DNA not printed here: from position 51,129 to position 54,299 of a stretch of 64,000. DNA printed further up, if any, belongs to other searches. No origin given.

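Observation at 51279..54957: Unrecognised three-gene operon (46 aa, 222 aa, 956 aa) in a low-GC pocket bracketed by paralogous HTH genes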

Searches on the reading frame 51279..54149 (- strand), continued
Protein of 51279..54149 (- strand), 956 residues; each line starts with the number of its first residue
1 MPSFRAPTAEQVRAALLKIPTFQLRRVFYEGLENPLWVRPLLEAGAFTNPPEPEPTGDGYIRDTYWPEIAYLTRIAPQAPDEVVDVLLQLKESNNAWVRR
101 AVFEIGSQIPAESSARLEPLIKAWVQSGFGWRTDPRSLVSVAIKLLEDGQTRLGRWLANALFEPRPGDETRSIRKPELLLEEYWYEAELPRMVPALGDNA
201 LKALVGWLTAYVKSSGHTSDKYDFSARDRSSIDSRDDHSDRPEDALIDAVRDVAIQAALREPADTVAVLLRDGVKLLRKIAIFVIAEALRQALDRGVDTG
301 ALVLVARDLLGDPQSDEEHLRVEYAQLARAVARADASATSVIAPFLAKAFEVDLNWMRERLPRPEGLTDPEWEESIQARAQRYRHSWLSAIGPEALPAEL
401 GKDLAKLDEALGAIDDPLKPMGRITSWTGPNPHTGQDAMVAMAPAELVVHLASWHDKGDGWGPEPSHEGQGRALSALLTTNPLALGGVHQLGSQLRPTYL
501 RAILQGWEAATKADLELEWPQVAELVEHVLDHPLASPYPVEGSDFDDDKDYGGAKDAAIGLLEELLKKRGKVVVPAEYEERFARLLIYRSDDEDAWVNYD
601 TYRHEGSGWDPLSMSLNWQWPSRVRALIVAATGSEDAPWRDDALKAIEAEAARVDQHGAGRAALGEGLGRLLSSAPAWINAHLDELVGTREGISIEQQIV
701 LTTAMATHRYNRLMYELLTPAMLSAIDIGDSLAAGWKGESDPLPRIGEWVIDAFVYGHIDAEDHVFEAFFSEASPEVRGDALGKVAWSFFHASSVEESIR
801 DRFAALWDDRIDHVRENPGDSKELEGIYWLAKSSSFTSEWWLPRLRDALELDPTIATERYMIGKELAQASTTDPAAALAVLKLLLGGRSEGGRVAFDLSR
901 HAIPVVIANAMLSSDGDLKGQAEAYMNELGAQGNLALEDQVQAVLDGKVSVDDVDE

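Call 62: list_cluster_members(proteins=[P0204, P0237, P0258, P0300, P0329, P0315, P0345, P0352, P0333, P0268])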
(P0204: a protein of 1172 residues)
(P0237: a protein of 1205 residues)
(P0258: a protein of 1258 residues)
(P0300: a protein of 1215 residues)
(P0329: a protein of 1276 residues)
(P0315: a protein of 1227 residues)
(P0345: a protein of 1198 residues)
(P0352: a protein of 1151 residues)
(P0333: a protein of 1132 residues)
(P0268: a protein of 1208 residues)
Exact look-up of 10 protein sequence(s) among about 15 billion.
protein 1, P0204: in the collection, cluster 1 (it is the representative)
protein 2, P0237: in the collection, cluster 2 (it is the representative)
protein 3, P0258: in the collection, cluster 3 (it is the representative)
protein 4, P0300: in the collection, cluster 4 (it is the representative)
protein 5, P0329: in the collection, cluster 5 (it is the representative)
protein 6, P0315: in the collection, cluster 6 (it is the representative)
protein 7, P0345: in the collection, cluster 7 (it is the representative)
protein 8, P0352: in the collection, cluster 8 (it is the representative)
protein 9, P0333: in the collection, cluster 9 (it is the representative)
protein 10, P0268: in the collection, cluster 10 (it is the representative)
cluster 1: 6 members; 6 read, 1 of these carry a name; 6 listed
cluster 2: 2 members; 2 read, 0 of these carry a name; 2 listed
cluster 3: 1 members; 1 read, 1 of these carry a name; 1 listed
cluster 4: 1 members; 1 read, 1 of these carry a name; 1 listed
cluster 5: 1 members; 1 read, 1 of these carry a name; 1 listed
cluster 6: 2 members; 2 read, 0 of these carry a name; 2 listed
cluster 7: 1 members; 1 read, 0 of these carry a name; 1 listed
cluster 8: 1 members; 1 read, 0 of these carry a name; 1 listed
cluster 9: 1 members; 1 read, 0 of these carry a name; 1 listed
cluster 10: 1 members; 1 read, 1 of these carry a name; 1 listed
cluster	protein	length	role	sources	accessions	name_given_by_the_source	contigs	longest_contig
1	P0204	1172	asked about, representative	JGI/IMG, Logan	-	-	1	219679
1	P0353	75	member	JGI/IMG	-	hypothetical protein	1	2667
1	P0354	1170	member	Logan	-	-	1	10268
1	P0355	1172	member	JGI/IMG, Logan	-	-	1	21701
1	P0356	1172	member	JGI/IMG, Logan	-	-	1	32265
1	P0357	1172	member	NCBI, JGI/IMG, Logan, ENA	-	-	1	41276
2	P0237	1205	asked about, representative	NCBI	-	-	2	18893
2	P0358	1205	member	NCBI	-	-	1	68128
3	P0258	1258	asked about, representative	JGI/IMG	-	hypothetical protein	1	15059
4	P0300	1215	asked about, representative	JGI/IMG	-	hypothetical protein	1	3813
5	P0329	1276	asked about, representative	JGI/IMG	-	hypothetical protein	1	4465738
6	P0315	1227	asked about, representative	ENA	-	-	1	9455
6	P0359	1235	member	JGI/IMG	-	-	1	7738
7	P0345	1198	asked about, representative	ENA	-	-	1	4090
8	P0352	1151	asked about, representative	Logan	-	-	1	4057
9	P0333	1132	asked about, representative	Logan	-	-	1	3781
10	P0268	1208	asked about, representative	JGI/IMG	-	hypothetical protein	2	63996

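Call 64: find_related_loci(query=A1, collection=viral_contigs, flank=8000)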
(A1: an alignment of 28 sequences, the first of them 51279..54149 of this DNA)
Query A1 (956 aa) in viral_contigs; peptide patterns used: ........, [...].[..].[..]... (x = any residue, [..] = any of these).
32 stretches matched a pattern, but none encodes a relative of the query by tblastn (E <= 1e-3).

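Call 68: find_related_loci(query=A6, collection=metagenome_contigs, flank=10000)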
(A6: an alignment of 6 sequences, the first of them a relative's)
Query A6 (1166 aa) in metagenome_contigs; peptide patterns used: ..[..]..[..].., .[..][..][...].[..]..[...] (x = any residue, [..] = any of these).
64 stretches matched a pattern; 19 encode a relative of the query (tblastn E <= 1e-3); 19 distinct loci.
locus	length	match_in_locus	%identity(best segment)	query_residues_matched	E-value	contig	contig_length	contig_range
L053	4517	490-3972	40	4-1164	0e+0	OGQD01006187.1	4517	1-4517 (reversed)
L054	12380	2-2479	32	321-1158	2e-133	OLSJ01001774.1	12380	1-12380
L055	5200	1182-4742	28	2-1160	1e-111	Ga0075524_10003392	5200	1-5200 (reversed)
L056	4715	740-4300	28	2-1160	4e-112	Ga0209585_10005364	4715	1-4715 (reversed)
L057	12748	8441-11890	25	6-1157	4e-74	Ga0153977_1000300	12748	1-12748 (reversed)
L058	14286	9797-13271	26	1-1157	1e-60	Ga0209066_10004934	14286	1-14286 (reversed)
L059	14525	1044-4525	25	7-1160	6e-77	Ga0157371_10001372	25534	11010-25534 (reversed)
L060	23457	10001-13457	24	10-1160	8e-63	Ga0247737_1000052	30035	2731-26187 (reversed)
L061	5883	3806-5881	36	4-693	4e-81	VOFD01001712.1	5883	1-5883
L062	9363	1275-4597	25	47-1160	1e-36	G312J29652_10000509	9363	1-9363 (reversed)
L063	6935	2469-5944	24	5-1166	7e-36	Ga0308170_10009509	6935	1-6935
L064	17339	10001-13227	24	18-1096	4e-64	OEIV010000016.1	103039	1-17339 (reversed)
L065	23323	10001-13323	25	47-1160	1e-36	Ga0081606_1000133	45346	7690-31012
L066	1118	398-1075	27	2-230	2e-19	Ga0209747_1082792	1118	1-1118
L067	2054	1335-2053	29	52-290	1e-22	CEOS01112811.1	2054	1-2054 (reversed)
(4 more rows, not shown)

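Call 70: search_protein_families(library=pfam, proteins=[L057:2706-4343:+, L057:4111-5598:+, L057:6615-7994:-, L054:2535-3329:+, L054:3353-4102:+, L054:5203-7308:-, L064:7300-8373:+, L064:8464-9603:+, L064:13642-14850:-, L058:13348-14085:+], max_evalue=0.001)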
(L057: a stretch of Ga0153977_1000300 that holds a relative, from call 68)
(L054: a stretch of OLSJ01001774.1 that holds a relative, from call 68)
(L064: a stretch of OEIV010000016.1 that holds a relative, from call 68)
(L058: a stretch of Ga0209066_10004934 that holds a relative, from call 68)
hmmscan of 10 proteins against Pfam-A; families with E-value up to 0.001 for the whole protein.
L057:2706-4343:+ (545 aa): 1 family
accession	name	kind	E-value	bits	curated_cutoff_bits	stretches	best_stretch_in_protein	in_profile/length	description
PF03432.20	Relaxase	-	1.5e-15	58.1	24.6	1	77-192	28-132/132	MobA/VirD2-like, nuclease domain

L057:4111-5598:+ (495 aa): 0 families

L057:6615-7994:- (459 aa): 2 families
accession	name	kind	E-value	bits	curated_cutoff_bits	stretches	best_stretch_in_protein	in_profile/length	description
PF07510.16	GmrSD_C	-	1e-23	84.2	23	1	202-340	1-137/138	GmrSD restriction endonucleases, C-terminal domain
PF12587.13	DUF3761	-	1.5e-11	45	29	1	427-458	51-82/82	Protein of unknown function (DUF3761)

L054:2535-3329:+ (264 aa): 5 families
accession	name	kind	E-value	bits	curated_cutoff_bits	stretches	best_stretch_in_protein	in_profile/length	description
PF01381.28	HTH_3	-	3.9e-13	49.7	23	1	115-169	1-55/55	Helix-turn-helix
PF13560.12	HTH_31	-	7.1e-12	45.9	27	1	112-169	3-61/64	Helix-turn-helix domain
PF12844.13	HTH_19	-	1.5e-11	44.5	30.2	1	112-173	1-62/64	Helix-turn-helix domain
PF13443.12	HTH_26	-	3.5e-08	34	22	1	121-171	8-59/63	Cro/C1-type HTH DNA-binding domain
PF15731.11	MqsA_antitoxin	-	4.1e-05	24.1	30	1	108-156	67-115/131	Antitoxin component of bacterial toxin-antitoxin system, MqsA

L054:3353-4102:+ (249 aa): 0 families

L054:5203-7308:- (701 aa): 1 family
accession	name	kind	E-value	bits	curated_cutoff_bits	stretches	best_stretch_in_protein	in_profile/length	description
PF04055.27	Radical_SAM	-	1.9e-10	41.6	29.5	1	439-586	2-148/166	Radical SAM superfamily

L064:7300-8373:+ (357 aa): 0 families

L064:8464-9603:+ (379 aa): 2 families
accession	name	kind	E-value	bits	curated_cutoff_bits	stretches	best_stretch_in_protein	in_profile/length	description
PF01734.28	Patatin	-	8.2e-20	72.3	27.7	1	27-240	1-189/191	Patatin-like phospholipase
PF01735.24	PLA2_B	-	0.00054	18.9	23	1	25-67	1-51/491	Lysophospholipase catalytic domain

L064:13642-14850:- (402 aa): 3 families
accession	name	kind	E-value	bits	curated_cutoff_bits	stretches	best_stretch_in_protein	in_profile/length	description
PF00805.28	Pentapeptide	-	6.5e-32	109.1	20.2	4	307-342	3-38/40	Pentapeptide repeats (8 copies)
PF13576.12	Pentapeptide_3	-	1.2e-12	48.2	27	1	264-305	3-47/48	Pentapeptide repeats (9 copies)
PF13599.13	Pentapeptide_4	-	1.4e-09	38.3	38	1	270-320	26-76/78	Pentapeptide repeat region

L058:13348-14085:+ (245 aa): 1 family
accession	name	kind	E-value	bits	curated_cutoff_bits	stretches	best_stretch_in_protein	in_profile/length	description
PF14355.11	Abi_C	-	1.2e-11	45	24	1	170-239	9-81/83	Abortive infection C-terminus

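Call 77: search_protein_families(library=padloc, alignment_id=A5, max_evalue=0.01)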
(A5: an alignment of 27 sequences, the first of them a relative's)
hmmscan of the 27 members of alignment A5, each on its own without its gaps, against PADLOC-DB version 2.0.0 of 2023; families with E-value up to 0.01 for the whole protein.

A. member 1, P0237 (1205 aa): 1 family
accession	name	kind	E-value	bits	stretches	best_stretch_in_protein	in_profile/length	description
PDLC04166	Dsr1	-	3.4e-06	23.1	1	666-946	716-985/1227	-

B. families by the number of members that match (of 27 scanned): 2 families
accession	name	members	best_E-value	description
PDLC04166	Dsr1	24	2.5e-18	-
PDLC03925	OloA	1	0.0033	-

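Call 78: search_protein_families(library=padloc, alignment_id=A1, max_evalue=0.01)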
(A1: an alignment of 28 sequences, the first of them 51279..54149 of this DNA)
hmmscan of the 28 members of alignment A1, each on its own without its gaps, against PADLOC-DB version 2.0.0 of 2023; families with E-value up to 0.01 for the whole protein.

A. member 1, window:51279-54149:- (956 aa): 1 family
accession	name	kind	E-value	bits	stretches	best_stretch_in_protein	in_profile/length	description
PDLC04166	Dsr1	-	0.00038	16.3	0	425-531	727-831/1227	-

B. families by the number of members that match (of 28 scanned): 1 family
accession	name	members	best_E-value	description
PDLC04166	Dsr1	24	7.5e-13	-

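Call 81: search_protein_families(library=pfam, proteins=[P0267, P0333, P0341, P0351, P0352, P0314, P0322, P0285, P0212], max_evalue=0.01)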
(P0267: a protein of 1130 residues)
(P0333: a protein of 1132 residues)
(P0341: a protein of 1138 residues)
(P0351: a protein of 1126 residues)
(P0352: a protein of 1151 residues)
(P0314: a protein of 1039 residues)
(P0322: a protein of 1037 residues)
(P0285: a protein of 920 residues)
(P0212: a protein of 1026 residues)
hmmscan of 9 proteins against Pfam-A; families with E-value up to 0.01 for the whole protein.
P0267 (1130 aa): 0 families

P0333 (1132 aa): 0 families

P0341 (1138 aa): 0 families

P0351 (1126 aa): 0 families

P0352 (1151 aa): 0 families

P0314 (1039 aa): 0 families

P0322 (1037 aa): 0 families

P0285 (920 aa): 0 families

P0212 (1026 aa): 0 families

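Call 90: find_homologous_proteins(query=A9)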
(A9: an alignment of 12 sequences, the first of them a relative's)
Query A9 (12 sequences) (1188 aa, profile of the alignment): 12 proteins with E <= 0.001 among 8000 candidates.
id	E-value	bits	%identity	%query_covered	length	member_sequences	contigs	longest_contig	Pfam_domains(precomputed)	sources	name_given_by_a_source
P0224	0.0e+0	1527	36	95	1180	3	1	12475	-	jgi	jgi:hypothetical protein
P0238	0.0e+0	1439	42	96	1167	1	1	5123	-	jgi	jgi:hypothetical protein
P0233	0.0e+0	1402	34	95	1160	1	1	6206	-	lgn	-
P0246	0.0e+0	1364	100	100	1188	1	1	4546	-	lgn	-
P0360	0.0e+0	1267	33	95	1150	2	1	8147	-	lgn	-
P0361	0.0e+0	1261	34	95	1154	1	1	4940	-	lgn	-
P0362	0.0e+0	1249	33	95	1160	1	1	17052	-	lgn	-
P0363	0.0e+0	1051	31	95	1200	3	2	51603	-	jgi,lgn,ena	-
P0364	7.3e-260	883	31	78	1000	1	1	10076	-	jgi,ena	-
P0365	9.1e-256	870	32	78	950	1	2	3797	-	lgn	-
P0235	1.8e-255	869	34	78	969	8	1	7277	-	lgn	-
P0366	1.1e-253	863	31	77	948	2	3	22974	-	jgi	jgi:hypothetical protein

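Call 91: find_encoding_contigs(protein=P0363, flank=10000, max_places=2)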
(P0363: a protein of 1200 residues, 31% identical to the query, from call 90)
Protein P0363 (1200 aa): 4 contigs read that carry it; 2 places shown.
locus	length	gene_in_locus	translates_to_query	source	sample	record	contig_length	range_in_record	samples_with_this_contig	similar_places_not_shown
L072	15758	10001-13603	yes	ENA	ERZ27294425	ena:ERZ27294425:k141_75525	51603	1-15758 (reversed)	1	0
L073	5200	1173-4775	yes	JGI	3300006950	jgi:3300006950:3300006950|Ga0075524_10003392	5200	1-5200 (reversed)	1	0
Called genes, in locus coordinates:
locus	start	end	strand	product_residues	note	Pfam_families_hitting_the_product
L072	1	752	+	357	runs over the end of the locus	PF26370:KDD_N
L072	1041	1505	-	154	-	-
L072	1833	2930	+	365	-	PF00142:Fer4_NifH (faint), PF01883:FeS_assembly_P, PF01656:CbiA, PF02374:ArsA_ATPase (weak), PF09140:MipZ (weak), PF10609:ParA, PF13614:AAA_31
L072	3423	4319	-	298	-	PF00528:BPD_transp_1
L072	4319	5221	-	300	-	PF00528:BPD_transp_1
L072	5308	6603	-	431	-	-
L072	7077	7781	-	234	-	PF01609:DDE_Tnp_1 (weak)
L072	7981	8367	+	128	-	-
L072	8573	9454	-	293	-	PF13518:HTH_28 (faint), PF13384:HTH_23, PF13551:HTH_29, PF13565:HTH_32, PF13358:DDE_3 (weak)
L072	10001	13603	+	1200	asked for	-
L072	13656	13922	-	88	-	-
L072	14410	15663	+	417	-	-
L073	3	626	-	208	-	?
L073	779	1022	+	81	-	-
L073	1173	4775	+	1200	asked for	-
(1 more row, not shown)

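Call 92: find_encoding_contigs(protein=P0362, flank=10000, max_places=1)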
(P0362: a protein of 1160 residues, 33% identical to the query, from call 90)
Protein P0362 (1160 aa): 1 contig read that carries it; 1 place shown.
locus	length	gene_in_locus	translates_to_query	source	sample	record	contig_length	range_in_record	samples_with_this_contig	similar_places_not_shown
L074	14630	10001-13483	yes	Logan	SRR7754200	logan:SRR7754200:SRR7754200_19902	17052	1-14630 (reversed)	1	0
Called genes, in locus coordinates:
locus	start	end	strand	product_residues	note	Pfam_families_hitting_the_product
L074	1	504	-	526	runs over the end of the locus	-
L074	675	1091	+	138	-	PF12643:MazG-like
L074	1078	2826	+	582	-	PF13401:AAA_22 (faint), PF04851:ResIII (weak), PF09848:SLFN-g3_helicase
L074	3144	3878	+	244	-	-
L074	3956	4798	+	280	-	PF01226:Form_Nir_trans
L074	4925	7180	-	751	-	PF00732:GMC_oxred_N, PF07992:Pyr_redox_2 (faint), PF00890:FAD_binding_2, PF01266:DAO (faint), PF13450:NAD_binding_8 (weak), PF05199:GMC_oxred_C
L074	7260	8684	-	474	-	PF07690:MFS_1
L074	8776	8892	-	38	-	-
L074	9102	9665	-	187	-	PF00440:TetR_N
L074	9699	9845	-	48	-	-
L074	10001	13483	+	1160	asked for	-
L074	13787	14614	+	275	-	-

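Call 93: find_encoding_contigs(protein=P0224, flank=10000, max_places=1)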
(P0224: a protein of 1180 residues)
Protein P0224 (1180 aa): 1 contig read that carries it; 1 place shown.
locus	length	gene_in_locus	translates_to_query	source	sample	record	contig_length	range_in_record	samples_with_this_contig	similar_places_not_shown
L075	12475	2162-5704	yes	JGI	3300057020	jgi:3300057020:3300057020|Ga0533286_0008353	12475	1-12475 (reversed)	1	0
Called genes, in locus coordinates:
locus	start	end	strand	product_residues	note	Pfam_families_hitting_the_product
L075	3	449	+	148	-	?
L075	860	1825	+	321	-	-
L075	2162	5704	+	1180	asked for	-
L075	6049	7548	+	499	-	PF12161:HsdM_N, PF02384:N6_Mtase, PF01170:UPF0020, PF07669:Eco57I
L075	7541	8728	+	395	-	PF01420:Methylase_S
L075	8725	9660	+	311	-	PF14338:Mrr_N, PF04471:Mrr_cat, PF22722:NA-iREase1 (weak), PF13156:Mrr_cat_2 (weak)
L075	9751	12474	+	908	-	?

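Call 94: search_solved_structures(query=A5, max_evalue=10)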
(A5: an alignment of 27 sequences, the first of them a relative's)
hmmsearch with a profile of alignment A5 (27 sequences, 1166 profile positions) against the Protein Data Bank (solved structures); distinct sequences matched with E-value up to 10: 1.
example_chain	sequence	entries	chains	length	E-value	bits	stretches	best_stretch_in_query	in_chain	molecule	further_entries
2fu2_A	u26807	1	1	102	1.8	9.3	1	306-383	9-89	Hypothetical protein SPy2152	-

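Call 102: search_dna_similar(query=window:51279-54149:-, collection=plasmids, mode=protein, max_evalue=0.001, max_rows=25)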
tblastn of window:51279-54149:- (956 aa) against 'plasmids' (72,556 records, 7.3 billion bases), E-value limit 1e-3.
Records with a match: 1; places in all: 1; records where one place covers at least 80% of the query: 0.
Best place of each record, by identity: <60% 1.
By first word of the organism name: Halocatena 1.
By predicted mobility (MOB-suite, as given by PLSDB): non-mobilizable 1.
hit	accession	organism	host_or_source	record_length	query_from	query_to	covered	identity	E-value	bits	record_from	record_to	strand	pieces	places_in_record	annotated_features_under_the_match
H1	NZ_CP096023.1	Halocatena salina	cell culture,sediment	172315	28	172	15%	28.7%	1e-5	57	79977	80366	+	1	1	ATP-binding protein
